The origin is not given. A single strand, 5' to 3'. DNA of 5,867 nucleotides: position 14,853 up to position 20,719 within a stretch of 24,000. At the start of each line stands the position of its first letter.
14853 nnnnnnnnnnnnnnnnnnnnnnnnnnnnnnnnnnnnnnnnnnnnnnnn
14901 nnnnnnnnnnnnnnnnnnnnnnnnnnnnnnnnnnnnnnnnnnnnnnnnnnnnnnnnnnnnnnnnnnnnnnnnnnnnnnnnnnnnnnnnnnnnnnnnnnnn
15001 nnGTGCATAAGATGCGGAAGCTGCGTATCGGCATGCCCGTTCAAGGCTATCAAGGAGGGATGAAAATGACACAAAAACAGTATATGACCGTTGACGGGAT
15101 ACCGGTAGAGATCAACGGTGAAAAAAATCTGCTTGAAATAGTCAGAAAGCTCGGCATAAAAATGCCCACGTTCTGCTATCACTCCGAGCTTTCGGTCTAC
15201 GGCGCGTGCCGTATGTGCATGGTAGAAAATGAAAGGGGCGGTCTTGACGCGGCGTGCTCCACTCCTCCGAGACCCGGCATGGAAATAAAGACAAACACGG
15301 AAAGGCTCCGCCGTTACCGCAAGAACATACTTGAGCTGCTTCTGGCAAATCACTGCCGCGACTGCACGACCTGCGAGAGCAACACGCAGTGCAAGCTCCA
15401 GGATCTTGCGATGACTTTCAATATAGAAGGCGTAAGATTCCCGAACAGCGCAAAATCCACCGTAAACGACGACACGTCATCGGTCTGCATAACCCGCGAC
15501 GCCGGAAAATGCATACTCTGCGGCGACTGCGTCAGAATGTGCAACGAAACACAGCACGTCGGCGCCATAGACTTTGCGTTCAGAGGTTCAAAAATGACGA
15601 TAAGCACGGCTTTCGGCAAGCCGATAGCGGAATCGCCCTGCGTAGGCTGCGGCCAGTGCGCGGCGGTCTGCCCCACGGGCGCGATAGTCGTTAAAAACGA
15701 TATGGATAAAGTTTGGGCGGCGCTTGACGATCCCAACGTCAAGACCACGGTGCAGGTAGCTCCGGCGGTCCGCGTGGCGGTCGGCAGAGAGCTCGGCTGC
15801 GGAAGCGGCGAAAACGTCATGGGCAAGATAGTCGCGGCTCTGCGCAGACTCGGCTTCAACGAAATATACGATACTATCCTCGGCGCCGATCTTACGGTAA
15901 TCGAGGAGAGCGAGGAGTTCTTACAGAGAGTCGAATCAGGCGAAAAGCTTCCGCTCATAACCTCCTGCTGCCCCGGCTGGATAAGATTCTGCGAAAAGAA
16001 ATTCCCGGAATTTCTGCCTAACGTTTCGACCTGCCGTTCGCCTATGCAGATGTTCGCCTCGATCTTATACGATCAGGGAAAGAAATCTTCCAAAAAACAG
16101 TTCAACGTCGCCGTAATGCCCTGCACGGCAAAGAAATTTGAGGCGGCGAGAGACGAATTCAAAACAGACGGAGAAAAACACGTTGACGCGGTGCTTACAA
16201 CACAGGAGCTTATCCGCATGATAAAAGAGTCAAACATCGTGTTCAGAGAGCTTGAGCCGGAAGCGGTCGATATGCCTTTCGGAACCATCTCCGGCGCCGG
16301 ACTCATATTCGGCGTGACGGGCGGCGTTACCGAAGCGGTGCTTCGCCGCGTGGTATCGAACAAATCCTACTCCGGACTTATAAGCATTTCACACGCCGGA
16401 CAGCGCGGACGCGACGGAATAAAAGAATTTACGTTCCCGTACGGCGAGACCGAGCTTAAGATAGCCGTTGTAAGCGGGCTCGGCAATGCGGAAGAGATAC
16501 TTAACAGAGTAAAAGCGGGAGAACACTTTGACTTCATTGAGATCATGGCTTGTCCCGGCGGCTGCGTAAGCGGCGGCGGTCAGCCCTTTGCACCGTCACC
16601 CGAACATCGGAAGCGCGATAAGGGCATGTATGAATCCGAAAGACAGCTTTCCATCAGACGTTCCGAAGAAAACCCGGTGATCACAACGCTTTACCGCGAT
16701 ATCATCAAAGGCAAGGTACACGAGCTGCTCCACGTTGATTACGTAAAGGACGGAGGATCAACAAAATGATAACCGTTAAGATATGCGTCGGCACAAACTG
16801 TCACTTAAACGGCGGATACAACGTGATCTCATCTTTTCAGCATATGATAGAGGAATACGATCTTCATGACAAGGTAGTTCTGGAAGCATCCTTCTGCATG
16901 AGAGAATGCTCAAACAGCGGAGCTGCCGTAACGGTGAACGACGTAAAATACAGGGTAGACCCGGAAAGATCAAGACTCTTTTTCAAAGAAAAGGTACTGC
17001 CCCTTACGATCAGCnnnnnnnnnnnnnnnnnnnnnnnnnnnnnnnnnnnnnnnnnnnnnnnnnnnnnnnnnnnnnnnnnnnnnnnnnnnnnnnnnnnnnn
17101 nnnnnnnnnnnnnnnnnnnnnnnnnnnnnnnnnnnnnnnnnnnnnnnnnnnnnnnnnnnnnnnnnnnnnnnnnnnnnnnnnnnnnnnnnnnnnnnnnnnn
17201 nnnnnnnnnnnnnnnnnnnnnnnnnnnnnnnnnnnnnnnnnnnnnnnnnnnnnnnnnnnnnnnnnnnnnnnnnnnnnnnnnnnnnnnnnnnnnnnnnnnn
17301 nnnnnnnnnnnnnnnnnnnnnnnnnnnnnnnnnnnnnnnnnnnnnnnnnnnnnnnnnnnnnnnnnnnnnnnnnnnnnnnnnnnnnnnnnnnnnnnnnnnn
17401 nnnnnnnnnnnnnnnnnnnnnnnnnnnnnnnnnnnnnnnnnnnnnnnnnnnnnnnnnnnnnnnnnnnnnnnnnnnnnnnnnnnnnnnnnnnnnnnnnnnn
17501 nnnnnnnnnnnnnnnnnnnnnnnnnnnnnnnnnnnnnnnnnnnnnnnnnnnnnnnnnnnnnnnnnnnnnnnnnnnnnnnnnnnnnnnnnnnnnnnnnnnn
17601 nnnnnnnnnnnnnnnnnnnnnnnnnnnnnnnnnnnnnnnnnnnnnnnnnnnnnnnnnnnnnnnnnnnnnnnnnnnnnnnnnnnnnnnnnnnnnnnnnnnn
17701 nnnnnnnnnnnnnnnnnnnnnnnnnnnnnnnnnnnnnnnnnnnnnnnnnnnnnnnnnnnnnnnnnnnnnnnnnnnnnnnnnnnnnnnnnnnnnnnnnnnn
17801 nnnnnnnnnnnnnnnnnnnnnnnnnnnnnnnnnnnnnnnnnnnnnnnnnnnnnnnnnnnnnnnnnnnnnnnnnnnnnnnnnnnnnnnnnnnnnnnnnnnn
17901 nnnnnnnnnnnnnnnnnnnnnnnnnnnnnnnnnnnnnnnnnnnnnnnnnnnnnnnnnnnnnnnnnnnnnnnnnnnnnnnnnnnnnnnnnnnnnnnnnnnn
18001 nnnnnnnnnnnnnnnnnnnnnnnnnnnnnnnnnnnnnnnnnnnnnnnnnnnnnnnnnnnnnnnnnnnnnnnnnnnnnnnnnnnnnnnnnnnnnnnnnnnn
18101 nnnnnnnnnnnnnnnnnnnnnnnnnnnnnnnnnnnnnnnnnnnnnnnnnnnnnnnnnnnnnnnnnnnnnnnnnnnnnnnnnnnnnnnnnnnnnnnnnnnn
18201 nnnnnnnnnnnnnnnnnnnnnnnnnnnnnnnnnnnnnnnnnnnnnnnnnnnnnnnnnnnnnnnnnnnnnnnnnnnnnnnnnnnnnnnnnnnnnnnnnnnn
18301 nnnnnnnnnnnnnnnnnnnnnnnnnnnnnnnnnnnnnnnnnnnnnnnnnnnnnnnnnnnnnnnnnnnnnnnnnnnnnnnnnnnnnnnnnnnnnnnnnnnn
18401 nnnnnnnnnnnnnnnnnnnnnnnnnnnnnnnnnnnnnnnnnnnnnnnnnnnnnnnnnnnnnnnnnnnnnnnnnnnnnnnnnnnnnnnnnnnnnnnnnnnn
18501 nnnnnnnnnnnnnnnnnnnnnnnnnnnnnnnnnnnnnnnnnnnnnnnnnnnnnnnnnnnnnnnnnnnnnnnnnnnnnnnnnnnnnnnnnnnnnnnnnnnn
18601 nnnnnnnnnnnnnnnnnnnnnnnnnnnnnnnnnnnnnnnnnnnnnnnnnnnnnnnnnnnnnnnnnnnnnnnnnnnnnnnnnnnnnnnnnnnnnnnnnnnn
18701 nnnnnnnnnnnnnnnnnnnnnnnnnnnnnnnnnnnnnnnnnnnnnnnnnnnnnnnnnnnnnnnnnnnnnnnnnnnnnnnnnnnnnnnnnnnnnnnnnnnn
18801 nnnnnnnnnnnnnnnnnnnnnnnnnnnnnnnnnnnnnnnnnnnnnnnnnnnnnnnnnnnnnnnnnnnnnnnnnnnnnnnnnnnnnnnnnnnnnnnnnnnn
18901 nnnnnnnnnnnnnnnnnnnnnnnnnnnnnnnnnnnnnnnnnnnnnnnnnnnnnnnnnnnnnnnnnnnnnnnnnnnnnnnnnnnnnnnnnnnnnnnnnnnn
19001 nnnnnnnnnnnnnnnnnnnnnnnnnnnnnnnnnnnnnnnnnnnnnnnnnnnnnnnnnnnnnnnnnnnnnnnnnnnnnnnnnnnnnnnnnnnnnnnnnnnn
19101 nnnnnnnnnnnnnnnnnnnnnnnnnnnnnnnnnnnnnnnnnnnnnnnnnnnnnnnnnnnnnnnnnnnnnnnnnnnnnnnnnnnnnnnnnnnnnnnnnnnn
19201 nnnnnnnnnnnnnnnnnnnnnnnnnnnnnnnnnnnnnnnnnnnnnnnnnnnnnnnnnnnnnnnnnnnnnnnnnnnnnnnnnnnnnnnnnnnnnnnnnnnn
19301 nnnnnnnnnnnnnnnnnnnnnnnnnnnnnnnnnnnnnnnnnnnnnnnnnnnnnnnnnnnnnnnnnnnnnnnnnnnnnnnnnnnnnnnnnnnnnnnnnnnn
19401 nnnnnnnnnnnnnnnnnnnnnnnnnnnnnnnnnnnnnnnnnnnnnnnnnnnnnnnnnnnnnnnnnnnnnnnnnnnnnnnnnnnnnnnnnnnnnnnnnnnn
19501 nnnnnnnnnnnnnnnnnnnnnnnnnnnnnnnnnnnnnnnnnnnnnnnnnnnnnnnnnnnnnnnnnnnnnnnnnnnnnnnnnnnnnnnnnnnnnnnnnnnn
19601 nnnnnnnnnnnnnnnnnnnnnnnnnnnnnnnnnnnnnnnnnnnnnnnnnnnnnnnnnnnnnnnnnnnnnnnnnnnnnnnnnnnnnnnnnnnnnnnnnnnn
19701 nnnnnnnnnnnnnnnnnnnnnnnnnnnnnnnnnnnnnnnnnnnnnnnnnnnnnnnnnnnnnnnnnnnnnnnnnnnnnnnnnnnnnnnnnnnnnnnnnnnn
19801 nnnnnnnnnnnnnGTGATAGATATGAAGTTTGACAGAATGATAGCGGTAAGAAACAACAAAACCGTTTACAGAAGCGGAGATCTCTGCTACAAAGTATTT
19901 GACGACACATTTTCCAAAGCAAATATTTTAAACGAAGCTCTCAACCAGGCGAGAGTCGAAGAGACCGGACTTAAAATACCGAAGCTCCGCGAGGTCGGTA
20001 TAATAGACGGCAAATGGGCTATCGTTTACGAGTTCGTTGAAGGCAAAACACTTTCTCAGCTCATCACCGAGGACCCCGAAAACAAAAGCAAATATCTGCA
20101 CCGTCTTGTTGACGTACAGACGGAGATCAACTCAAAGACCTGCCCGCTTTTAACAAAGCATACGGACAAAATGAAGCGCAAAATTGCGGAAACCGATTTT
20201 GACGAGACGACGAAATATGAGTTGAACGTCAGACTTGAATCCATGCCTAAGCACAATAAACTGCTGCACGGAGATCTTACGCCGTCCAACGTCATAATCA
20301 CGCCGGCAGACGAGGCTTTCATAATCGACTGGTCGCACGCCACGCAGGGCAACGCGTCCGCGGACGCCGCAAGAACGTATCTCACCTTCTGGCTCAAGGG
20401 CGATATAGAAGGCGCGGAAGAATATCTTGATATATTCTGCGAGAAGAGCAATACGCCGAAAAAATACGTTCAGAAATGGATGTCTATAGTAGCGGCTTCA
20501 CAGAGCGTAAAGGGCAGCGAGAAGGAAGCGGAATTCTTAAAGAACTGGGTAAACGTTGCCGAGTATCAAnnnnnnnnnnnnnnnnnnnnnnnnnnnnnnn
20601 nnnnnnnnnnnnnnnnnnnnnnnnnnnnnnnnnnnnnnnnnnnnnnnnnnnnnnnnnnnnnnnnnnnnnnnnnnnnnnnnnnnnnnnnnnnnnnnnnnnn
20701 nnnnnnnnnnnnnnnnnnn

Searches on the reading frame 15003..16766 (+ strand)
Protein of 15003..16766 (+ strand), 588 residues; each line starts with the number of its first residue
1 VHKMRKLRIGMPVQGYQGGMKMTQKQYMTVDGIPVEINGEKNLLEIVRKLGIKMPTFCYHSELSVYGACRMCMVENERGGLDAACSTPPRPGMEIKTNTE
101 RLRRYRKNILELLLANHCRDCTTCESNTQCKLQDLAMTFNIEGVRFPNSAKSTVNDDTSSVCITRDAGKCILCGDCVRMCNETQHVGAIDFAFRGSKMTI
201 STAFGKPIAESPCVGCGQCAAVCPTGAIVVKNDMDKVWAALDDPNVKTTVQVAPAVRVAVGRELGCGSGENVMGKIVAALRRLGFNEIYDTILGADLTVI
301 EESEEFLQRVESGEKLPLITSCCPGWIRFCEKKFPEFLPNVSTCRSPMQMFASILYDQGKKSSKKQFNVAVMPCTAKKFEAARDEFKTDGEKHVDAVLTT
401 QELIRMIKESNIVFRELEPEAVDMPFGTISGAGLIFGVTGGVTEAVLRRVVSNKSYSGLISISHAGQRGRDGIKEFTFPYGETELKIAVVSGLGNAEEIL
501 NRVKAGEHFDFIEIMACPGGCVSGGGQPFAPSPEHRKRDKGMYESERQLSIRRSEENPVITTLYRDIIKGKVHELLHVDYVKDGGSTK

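Call 10: search_protein_families(library=pfam, proteins=[window:15003-16766:+], max_evalue=0.001)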
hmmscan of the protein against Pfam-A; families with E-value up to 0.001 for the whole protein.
window:15003-16766:+ (588 aa): 12 families
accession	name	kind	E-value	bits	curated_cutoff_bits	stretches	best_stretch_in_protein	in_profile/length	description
PF02906.19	Fe_hyd_lg_C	-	6.6e-90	301.5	22.1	1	247-525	2-245/245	Iron only hydrogenase large subunit, C-terminal domain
PF10588.14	NADH-G_4Fe-4S_3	-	2.3e-16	59.4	27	1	106-145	1-40/40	NADH-ubiquinone oxidoreductase-G iron-sulfur binding region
PF13510.11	Fer2_4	-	1.5e-13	51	22.8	1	28-99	6-81/82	2Fe-2S iron-sulfur cluster binding domain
PF02256.22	Fe_hyd_SSU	-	3.9e-10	40.1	24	1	536-582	5-55/56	Iron hydrogenase small subunit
PF12838.12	Fer4_7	-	5.3e-10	40.1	27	1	169-227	1-52/52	4Fe-4S dicluster domain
PF14697.11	Fer4_21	-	1.2e-07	32.2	35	1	167-228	5-57/59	4Fe-4S dicluster domain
PF13237.11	Fer4_10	-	1.5e-06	28.5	25.5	1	210-233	6-31/53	4Fe-4S dicluster domain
PF22117.2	Fer4_Nqo3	-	4.5e-06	27.2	27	1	163-228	4-66/67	NADH-quinone oxidoreductase subunit 3, ferredoxin-like domain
PF00037.32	Fer4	-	9.4e-06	25.7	21.1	1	210-228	5-23/24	4Fe-4S binding domain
PF13187.11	Fer4_9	-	2.4e-05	24.7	27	1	169-228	1-52/52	4Fe-4S dicluster domain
PF12837.12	Fer4_6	-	4e-05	23.8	25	1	210-228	6-24/24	4Fe-4S binding domain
PF13484.11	Fer4_16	-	0.00018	22.7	30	1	213-236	2-26/66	4Fe-4S double cluster binding domain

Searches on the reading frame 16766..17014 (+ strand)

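Call 26: search_protein_families(library=pfam, proteins=[window:16766-17014:+], max_evalue=0.01)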
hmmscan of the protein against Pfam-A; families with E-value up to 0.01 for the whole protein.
window:16766-17014:+ (83 aa): 1 family
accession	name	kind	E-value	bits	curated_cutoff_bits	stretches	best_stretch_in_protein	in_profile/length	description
PF01257.25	2Fe-2S_thioredx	-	3.7e-05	24.1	24.8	1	3-68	67-136/145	Thioredoxin-like [2Fe-2S] ferredoxin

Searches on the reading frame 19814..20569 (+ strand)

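Call 10: search_protein_families(library=pfam, proteins=[window:19814-20569:+], max_evalue=0.001)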
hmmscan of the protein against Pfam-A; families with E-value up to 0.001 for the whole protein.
window:19814-20569:+ (252 aa): 3 families
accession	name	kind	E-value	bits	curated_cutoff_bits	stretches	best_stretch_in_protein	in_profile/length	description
PF01636.29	APH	-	4.3e-11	43.5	23.2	1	23-206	22-227/239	Phosphotransferase enzyme family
PF01163.29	RIO1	-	3.2e-08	33.9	22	1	131-180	106-155/187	RIO domain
PF19974.5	TCAD9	-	0.00013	21.8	40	1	148-187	297-336/429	Ternary complex associated domain 9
